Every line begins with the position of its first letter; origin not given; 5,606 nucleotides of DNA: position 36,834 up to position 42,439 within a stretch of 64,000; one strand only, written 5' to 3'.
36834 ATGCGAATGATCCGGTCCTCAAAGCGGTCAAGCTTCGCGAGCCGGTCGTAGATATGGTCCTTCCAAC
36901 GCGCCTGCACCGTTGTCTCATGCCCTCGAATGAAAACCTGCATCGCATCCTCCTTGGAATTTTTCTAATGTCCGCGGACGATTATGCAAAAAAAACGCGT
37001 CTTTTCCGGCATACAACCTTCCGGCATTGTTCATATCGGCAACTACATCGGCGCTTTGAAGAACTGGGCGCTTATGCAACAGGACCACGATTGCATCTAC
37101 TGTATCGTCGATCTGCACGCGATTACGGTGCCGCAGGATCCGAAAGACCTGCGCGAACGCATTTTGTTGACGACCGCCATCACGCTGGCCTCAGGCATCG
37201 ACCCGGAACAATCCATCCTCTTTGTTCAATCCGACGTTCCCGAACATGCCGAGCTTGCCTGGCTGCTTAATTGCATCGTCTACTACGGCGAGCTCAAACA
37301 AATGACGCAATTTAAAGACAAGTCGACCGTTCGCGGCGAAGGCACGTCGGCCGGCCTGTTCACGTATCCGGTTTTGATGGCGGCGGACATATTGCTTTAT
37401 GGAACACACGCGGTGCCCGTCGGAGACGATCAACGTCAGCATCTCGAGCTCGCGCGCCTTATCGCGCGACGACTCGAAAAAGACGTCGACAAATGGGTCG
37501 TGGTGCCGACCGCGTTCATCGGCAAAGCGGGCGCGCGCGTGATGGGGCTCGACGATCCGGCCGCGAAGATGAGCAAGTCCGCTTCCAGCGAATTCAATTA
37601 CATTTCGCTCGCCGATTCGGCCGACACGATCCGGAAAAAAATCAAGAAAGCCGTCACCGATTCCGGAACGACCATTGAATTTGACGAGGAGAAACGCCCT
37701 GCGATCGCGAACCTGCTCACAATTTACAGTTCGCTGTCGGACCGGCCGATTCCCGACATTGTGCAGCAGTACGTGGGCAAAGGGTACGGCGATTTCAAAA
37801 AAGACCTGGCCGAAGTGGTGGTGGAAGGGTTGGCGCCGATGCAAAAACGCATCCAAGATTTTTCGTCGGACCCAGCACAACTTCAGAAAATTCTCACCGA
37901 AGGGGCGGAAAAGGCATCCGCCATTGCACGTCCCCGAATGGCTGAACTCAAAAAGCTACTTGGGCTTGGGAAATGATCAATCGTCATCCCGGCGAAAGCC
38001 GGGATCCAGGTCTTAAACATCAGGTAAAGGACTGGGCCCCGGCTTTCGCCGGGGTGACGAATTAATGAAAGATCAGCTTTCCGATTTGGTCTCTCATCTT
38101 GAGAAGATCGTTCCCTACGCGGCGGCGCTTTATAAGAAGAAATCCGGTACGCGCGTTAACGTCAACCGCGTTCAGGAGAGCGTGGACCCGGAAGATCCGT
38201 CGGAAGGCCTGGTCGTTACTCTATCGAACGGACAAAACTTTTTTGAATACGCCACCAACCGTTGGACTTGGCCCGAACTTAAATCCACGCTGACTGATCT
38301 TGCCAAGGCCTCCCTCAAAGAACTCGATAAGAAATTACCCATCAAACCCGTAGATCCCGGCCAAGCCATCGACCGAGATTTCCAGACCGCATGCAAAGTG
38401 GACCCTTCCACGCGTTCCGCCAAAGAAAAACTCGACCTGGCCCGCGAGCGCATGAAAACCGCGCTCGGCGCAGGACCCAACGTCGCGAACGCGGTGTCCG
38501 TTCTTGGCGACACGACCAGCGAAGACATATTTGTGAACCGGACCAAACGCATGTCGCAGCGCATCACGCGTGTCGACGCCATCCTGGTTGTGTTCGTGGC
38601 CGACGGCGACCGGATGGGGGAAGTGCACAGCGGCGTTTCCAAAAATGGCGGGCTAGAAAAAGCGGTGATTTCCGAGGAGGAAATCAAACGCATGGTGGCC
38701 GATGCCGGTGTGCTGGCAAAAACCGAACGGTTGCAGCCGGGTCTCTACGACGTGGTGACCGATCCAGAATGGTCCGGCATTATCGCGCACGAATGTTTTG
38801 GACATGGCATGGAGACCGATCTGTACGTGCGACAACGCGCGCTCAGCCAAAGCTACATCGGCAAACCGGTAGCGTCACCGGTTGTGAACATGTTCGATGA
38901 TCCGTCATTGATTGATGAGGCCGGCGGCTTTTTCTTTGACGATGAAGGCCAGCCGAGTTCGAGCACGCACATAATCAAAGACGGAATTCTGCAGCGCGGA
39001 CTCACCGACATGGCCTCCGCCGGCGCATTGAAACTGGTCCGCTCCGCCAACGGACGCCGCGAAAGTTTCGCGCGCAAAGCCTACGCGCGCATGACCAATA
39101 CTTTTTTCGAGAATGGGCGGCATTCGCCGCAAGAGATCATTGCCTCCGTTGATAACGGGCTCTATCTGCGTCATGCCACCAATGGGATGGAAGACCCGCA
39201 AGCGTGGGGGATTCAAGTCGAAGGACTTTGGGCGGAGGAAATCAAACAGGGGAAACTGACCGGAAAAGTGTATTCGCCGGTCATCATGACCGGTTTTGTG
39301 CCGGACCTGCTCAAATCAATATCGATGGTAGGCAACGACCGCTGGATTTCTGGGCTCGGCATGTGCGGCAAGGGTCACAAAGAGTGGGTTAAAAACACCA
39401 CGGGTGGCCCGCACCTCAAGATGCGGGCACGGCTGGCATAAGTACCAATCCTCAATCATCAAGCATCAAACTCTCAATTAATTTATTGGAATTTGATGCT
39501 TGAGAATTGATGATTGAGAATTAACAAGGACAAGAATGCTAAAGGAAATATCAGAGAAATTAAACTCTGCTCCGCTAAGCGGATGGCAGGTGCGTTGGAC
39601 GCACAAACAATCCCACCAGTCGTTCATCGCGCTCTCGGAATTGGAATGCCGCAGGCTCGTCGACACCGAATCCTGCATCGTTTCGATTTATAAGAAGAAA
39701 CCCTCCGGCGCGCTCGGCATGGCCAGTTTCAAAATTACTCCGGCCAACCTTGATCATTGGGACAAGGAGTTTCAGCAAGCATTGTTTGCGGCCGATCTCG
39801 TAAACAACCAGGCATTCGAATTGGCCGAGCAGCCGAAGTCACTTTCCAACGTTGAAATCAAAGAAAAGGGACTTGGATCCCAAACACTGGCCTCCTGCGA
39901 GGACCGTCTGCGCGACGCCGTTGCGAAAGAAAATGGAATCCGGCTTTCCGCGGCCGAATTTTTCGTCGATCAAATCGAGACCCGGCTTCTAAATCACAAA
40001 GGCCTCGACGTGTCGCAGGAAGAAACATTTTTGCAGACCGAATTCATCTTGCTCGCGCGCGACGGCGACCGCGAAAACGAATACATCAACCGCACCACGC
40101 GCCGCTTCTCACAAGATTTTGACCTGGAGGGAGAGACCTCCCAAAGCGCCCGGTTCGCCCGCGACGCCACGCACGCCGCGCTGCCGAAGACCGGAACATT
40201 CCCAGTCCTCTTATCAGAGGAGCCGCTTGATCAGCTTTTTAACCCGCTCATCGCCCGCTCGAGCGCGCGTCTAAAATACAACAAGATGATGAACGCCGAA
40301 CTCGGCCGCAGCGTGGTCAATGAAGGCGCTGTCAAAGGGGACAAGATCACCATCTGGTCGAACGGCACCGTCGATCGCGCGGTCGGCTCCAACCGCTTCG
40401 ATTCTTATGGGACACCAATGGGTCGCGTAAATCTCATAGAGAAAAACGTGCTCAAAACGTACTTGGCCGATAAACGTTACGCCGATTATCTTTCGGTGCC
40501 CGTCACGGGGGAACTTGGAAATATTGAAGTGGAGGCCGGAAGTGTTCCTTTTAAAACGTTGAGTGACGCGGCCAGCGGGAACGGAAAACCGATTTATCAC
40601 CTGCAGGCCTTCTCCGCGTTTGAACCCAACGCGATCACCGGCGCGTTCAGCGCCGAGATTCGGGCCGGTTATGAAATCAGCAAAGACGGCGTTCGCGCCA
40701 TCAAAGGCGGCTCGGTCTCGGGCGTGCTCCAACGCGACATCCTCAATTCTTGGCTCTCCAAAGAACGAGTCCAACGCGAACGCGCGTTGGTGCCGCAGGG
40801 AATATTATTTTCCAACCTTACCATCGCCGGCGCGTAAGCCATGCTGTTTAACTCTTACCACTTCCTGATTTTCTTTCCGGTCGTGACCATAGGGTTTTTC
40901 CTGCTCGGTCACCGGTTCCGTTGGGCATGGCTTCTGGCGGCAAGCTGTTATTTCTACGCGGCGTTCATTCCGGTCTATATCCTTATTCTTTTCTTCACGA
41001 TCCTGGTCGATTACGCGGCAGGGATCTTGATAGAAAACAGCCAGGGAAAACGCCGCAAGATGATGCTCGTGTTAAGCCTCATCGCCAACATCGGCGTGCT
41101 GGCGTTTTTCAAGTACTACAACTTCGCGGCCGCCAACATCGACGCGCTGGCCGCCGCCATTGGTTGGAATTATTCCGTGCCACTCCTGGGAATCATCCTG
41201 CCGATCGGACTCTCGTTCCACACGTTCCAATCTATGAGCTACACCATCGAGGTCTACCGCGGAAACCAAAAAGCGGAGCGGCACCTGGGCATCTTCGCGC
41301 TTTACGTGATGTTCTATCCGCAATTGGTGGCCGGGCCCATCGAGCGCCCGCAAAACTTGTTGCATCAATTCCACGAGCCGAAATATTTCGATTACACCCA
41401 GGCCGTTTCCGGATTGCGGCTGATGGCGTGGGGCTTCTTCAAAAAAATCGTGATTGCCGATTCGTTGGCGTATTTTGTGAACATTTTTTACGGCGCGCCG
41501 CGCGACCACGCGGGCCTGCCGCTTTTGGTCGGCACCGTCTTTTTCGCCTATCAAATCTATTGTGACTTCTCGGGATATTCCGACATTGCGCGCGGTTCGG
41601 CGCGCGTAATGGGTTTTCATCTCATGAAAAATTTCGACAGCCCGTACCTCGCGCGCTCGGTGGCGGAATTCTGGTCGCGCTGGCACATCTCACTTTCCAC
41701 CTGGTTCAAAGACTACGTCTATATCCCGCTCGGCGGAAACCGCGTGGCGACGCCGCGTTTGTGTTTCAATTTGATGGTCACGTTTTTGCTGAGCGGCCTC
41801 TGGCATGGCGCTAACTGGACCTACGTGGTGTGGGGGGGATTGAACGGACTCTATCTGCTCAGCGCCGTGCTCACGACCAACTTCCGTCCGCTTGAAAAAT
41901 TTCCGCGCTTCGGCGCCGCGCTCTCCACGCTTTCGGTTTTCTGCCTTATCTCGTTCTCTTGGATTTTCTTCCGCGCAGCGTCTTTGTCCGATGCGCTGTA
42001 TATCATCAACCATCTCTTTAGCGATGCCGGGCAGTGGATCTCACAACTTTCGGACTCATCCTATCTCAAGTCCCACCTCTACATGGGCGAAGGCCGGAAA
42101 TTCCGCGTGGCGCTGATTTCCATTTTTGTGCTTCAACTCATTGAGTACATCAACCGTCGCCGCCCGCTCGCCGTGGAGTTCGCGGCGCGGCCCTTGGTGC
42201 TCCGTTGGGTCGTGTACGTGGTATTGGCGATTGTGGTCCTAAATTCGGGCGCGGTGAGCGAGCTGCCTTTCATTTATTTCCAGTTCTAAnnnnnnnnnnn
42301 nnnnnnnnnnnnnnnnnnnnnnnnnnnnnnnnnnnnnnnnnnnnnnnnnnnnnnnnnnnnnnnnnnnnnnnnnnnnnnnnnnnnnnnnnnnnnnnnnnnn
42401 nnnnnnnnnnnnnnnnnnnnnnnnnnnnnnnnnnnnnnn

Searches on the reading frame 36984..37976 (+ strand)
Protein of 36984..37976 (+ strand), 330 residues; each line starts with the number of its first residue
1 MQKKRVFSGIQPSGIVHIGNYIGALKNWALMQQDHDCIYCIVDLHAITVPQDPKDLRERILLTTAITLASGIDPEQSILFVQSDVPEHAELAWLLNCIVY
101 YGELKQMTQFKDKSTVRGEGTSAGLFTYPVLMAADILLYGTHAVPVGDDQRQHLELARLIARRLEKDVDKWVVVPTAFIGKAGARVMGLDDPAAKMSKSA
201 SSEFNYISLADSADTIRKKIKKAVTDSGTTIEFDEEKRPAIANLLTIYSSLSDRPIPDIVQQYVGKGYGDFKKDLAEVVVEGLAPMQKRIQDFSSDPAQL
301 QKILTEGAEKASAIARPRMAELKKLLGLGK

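Call 19: search_protein_families(library=pfam, proteins=[window:36984-37976:+], max_evalue=0.001)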
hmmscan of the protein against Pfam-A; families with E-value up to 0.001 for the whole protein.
window:36984-37976:+ (330 aa): 1 family
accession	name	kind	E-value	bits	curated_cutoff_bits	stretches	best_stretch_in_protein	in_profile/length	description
PF00579.31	tRNA-synt_1b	-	1.7e-75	254.5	21.1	1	4-281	6-289/292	tRNA synthetases class I (W and Y)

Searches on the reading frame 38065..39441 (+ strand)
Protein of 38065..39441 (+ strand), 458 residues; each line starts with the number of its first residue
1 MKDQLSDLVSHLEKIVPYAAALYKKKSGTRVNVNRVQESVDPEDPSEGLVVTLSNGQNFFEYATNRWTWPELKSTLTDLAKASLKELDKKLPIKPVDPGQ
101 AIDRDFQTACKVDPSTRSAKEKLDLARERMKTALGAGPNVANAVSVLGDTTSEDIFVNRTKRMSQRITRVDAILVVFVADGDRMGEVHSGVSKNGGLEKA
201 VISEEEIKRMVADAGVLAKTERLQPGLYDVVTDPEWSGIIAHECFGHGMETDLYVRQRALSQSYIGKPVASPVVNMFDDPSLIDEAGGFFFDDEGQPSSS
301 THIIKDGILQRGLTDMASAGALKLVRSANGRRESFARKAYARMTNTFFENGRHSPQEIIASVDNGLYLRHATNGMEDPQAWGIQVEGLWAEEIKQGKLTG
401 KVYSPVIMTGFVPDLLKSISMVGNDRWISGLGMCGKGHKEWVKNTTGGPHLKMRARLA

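Call 19: search_protein_families(library=pfam, proteins=[window:38065-39441:+], max_evalue=0.001)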
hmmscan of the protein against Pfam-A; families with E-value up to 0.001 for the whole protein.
window:38065-39441:+ (458 aa): 1 family
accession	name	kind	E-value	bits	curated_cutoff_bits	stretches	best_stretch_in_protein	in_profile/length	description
PF19289.4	PmbA_TldD_3rd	-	3.5e-41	141.2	22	1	226-452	2-212/220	PmbA/TldA metallopeptidase C-terminal domain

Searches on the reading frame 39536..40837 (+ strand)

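Call 19: search_protein_families(library=pfam, proteins=[window:39536-40837:+], max_evalue=0.001)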
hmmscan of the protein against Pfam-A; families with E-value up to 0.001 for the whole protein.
window:39536-40837:+ (433 aa): 1 family
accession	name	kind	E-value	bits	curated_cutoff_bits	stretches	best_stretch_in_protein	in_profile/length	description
PF19289.4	PmbA_TldD_3rd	-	1.3e-16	60.9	22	1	219-432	1-220/220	PmbA/TldA metallopeptidase C-terminal domain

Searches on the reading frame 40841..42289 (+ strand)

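Call 19: search_protein_families(library=pfam, proteins=[window:40841-42289:+], max_evalue=0.001)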
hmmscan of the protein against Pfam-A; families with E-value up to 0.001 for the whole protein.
window:40841-42289:+ (482 aa): 2 families
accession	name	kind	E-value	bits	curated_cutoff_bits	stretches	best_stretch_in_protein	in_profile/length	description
PF03062.24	MBOAT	-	1.5e-24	87.3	27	1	152-377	84-332/337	MBOAT, membrane-bound O-acyltransferase family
PF13813.11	MBOAT_2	-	1.6e-07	31.9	25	1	264-324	4-66/85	Membrane bound O-acyl transferase family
